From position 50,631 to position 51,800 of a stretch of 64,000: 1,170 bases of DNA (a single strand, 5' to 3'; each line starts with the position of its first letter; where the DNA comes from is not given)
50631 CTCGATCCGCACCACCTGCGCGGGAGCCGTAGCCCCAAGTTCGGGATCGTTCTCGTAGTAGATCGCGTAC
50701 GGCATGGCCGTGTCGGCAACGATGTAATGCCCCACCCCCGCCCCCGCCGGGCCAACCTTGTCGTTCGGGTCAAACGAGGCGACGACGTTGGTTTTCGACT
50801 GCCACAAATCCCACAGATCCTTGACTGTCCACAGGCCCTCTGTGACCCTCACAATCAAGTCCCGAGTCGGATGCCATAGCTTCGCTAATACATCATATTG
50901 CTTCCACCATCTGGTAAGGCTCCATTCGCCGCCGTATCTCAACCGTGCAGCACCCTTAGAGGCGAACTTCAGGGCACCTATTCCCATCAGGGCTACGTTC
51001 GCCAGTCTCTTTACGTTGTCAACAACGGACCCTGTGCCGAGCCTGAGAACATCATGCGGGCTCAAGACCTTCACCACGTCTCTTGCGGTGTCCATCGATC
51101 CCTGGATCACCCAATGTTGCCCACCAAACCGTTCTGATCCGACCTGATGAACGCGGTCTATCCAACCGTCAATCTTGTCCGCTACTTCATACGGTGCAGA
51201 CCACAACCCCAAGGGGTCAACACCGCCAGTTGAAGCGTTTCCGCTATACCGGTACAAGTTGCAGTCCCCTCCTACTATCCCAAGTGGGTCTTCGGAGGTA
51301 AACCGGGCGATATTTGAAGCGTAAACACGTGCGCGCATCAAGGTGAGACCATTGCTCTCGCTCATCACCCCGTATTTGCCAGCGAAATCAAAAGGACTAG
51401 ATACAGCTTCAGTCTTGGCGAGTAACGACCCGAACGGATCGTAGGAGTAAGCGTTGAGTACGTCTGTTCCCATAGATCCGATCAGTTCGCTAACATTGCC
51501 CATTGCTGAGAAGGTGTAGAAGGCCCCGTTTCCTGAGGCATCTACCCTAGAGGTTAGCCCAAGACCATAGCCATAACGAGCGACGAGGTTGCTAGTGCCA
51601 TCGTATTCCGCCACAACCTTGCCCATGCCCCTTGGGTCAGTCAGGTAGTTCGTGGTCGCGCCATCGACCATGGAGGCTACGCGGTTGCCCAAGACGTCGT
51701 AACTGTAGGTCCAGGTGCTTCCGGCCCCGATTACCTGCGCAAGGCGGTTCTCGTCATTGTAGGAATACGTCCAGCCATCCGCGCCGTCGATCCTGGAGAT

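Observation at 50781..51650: Low-GC cassette exactly at the RHS core / post-core junction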

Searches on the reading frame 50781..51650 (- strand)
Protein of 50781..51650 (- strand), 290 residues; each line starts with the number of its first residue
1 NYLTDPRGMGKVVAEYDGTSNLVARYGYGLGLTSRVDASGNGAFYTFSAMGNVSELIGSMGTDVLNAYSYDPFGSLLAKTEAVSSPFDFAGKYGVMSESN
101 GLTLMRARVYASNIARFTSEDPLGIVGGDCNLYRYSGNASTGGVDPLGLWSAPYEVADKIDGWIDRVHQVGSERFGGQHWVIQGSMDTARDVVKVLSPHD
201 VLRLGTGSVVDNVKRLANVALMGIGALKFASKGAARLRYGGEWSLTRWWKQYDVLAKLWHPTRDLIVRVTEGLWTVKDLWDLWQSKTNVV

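Call 7: search_protein_families(library=pfam, proteins=[window:50781-51650:-], max_evalue=10)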
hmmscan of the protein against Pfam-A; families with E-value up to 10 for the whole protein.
window:50781-51650:- (290 aa): 0 families

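Call 41: find_related_loci(query=window:50784-51617:-, collection=metagenome_contigs, flank=10000)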
Query window:50784-51617:- (278 aa) in metagenome_contigs; peptide patterns used: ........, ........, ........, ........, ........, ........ (x = any residue, [..] = any of these).
169 stretches matched a pattern, but none encodes a relative of the query by tblastn (E <= 1e-3).
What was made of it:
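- Tried and rejected: A metagenome_contigs scan with the block's protein found no relatives (call 41).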
